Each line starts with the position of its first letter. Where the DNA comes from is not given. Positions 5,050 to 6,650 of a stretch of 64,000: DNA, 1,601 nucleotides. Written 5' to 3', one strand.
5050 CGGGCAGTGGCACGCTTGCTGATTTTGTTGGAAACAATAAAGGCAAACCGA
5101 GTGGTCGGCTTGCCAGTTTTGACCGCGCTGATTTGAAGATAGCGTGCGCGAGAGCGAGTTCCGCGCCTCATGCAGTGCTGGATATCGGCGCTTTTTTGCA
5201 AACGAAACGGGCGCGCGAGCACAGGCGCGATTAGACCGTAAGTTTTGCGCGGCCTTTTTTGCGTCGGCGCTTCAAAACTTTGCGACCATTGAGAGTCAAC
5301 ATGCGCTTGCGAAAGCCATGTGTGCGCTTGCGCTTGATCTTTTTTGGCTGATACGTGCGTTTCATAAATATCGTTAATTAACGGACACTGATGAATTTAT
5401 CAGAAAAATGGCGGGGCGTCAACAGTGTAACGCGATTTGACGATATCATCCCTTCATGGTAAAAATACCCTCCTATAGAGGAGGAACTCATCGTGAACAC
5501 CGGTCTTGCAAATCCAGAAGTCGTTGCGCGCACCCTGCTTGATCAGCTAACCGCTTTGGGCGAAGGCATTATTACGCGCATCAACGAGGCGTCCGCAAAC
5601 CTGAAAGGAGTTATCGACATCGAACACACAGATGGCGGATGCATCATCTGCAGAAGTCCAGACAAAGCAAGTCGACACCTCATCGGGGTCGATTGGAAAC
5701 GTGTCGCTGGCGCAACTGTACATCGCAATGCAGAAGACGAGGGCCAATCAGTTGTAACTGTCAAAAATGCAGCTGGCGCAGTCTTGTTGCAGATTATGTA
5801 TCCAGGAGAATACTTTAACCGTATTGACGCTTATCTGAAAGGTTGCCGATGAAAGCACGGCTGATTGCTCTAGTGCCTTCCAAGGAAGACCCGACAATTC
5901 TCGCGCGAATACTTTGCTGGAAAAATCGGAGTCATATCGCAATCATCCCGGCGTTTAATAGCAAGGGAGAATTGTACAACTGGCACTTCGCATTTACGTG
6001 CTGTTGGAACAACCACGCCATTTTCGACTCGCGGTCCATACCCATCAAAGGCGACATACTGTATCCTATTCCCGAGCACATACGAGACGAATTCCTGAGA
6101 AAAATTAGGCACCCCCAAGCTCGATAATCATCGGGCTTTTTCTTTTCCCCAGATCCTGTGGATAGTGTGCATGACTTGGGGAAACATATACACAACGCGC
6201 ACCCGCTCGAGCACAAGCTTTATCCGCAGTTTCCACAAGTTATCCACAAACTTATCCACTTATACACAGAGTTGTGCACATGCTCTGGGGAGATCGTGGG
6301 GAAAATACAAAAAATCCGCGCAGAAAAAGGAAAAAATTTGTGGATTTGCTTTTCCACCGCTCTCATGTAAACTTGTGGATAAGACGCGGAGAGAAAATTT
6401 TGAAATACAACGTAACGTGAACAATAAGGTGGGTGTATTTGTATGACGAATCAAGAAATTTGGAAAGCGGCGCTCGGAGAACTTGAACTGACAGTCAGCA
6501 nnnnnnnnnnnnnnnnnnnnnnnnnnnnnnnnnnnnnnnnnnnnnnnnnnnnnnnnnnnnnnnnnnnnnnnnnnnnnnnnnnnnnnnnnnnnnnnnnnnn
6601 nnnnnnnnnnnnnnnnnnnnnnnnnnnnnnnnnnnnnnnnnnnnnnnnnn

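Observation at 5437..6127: Lower-GC, translationally coupled two-gene cassette of unknown function inserted between rpmH and the oriC DnaA boxes, with an SD-sequestering hairpin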

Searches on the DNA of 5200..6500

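Call 31: search_rna_families(source=window, start=5200, end=6500, threshold=evalue, max_evalue=1)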
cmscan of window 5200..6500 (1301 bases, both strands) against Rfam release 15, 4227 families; matches with E-value up to 1: 0.
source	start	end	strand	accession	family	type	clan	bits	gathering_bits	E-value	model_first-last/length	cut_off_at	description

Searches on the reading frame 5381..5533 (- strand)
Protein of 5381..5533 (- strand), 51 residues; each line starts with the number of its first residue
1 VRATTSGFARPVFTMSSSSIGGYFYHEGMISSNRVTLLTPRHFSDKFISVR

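Call 72: search_protein_families(library=pfam, proteins=[window:5381-5533:-], max_evalue=1)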
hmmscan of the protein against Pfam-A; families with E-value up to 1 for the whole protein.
window:5381-5533:- (51 aa): 0 families

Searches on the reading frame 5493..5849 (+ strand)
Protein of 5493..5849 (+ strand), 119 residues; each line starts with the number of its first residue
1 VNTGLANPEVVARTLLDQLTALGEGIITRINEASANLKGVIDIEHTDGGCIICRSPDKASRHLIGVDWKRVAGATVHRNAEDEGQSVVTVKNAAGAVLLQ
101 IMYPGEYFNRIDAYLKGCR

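Call 4: search_protein_families(library=pfam, proteins=[window:5493-5849:+], max_evalue=10)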
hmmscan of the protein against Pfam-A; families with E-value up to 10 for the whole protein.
window:5493-5849:+ (119 aa): 0 families

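Call 5: search_protein_families(library=ncbifam, proteins=[window:5493-5849:+], max_evalue=10)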
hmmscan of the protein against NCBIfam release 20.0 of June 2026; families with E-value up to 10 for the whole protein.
window:5493-5849:+ (119 aa): 1 family
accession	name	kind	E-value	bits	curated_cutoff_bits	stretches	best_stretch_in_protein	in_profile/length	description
TIGR01531.1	glyc_debranch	equivalog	0.08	10.1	1399.55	1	60-97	1132-1170/1443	glycogen debranching enzyme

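Call 6: search_protein_families(library=phrogs, proteins=[window:5493-5849:+], max_evalue=10)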
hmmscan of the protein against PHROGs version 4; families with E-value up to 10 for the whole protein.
window:5493-5849:+ (119 aa): 2 families
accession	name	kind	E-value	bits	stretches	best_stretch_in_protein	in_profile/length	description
phrog_19985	-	unknown function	0.19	12.5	1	46-65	18-37/45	-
phrog_1630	-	tail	0.31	11.7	1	29-96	111-179/269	receptor binding tail protein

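Call 7: search_protein_families(library=padloc, proteins=[window:5493-5849:+], max_evalue=10)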
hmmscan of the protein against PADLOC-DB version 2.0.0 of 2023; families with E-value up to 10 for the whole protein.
window:5493-5849:+ (119 aa): 0 families

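Call 8: find_encoding_contigs(protein=window:5493-5849:+, flank=6000)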
Protein window:5493-5849:+ (119 aa): 1 contig read that carries it; 1 place shown.
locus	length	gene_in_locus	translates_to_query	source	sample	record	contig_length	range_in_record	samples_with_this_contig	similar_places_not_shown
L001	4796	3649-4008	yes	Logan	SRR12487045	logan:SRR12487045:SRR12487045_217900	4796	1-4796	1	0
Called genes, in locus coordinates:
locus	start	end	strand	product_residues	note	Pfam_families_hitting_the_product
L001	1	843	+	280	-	?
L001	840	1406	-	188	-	-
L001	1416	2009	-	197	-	PF13083:KH_KhpA-B (weak), PF01424:R3H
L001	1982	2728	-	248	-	PF02096:60KD_IMP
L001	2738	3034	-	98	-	PF01809:YidD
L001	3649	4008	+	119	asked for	-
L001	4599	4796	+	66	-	?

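Call 10: find_homologous_proteins(query=window:5493-5849:+, max_evalue=1)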
Query window:5493-5849:+ (119 aa): 1 proteins with E <= 1 among 16 candidates.
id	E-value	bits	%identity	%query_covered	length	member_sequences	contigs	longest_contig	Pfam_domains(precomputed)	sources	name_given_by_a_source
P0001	1.2e-71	256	98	100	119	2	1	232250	-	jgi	-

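Call 12: find_encoding_contigs(protein=P0001, flank=10000)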
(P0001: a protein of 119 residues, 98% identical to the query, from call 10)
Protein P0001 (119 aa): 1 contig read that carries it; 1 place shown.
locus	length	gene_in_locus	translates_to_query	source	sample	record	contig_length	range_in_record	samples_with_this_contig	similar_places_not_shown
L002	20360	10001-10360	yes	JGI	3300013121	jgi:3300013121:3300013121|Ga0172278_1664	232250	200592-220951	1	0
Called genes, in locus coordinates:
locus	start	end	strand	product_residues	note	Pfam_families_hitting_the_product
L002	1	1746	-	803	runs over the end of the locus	PF13439:Glyco_transf_4, PF20706:GT4-conflict (weak), PF00534:Glycos_transf_1, PF13692:Glyco_trans_1_4, PF13439:Glyco_transf_4, PF13579:Glyco_trans_4_4 (weak), PF00534:Glycos_transf_1, PF13692:Glyco_trans_1_4, +1 more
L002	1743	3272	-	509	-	PF01943:Polysacc_synt, PF13440:Polysacc_synt_3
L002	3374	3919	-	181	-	-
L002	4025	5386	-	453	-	-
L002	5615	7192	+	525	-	PF08486:SpoIID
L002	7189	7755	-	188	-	-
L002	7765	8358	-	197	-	PF13083:KH_KhpA-B (weak), PF01424:R3H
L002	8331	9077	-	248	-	PF02096:60KD_IMP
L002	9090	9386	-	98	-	PF01809:YidD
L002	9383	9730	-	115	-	PF00825:Ribonuclease_P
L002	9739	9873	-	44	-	PF00468:Ribosomal_L34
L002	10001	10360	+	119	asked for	-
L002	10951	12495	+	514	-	PF11638:DnaA_N, PF01695:IstB_IS21, PF00308:Bac_DnaA, PF00004:AAA (weak), PF08299:Bac_DnaA_C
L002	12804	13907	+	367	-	PF00712:DNA_pol3_beta, PF02767:DNA_pol3_beta_2, PF02768:DNA_pol3_beta_3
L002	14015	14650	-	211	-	PF00300:His_Phos_1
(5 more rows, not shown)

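Call 32: predict_structure(protein=window:5493-5849:+)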
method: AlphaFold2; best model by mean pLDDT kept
length: 119 residues; sequences in the alignment: 1
mean_pLDDT: 54.5   pTM: 0.32
mean pLDDT of the five models: 54.5, 43.8, 43.2, 43.1, 40.9
residues with pLDDT >= 90: 0; 70-90: 18; 50-70: 56; < 50: 45
segments of 3 or more residues with pLDDT < 50: 36-74, 117-119
pLDDT, mean of each block of 10 residues (from residue 1): 63 77 67 48 38 39 41 51 57 61 60 52
secondary structure, 60 per line:
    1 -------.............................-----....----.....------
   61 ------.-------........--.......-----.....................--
elements in order: H8-36 E42-45 E50-54 E75-82 E85-91 E97-104 H105-117

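Call 35: search_solved_structures(query=window:5493-5849:+, max_evalue=10)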
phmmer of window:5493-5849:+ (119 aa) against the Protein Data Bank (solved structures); distinct sequences matched with E-value up to 10: 1.
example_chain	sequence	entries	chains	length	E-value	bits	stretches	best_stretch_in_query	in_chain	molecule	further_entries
2e9j_A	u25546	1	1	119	0.74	13.4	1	22-68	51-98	Filamin-B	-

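Call 37: search_dna_similar(query=window:5493-5849:+, collection=phages, mode=protein, max_evalue=1)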
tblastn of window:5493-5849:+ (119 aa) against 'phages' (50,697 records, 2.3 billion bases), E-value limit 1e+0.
No match.

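Call 57: find_related_loci(query=window:5493-5849:+, collection=viral_contigs, flank=5000)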
Query window:5493-5849:+ (119 aa) in viral_contigs; peptide patterns used: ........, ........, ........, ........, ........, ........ (x = any residue, [..] = any of these).
8 stretches matched a pattern, but none encodes a relative of the query by tblastn (E <= 1e-3).

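Call 73: search_dna_similar(query=window:5493-5849:+, collection=plasmids, mode=protein, max_evalue=1)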
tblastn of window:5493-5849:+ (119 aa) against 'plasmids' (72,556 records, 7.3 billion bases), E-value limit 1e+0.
Records with a match: 1; places in all: 1; records where one place covers at least 80% of the query: 0.
Best place of each record, by identity: <60% 1.
By first word of the organism name: Nitratireductor 1.
By predicted mobility (MOB-suite, as given by PLSDB): non-mobilizable 1.
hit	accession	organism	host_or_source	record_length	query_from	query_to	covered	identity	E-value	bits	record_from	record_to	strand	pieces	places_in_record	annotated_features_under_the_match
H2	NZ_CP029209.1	Nitratireductor sp. OM-1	-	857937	63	94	27%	46.9%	2e-1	38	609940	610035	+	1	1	Na(+)-translocating NADH-quinone reductase subunit A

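Call 75: find_related_loci(query=window:5493-5849:+, collection=metagenome_contigs, flank=6000)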
Query window:5493-5849:+ (119 aa) in metagenome_contigs; peptide patterns used: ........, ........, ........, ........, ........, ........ (x = any residue, [..] = any of these).
143 stretches matched a pattern, but none encodes a relative of the query by tblastn (E <= 1e-3).

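Call 76: list_cluster_members(proteins=[window:5493-5849:+, P0001, P0003, P0004, P0006])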
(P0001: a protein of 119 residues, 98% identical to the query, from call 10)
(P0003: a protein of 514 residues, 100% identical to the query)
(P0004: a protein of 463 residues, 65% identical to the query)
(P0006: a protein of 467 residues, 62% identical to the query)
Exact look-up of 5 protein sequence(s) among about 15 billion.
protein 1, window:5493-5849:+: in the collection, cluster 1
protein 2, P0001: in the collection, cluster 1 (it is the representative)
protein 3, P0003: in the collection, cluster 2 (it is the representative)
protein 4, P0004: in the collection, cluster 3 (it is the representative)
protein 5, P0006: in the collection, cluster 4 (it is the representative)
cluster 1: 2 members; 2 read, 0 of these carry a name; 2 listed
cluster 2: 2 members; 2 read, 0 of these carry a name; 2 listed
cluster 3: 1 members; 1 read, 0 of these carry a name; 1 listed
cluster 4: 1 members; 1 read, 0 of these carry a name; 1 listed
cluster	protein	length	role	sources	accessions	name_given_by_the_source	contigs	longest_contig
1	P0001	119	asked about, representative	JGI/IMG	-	-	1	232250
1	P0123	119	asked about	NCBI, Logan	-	-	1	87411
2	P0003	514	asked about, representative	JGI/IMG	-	-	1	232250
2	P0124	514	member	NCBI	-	-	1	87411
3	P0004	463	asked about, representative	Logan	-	-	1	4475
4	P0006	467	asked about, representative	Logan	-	-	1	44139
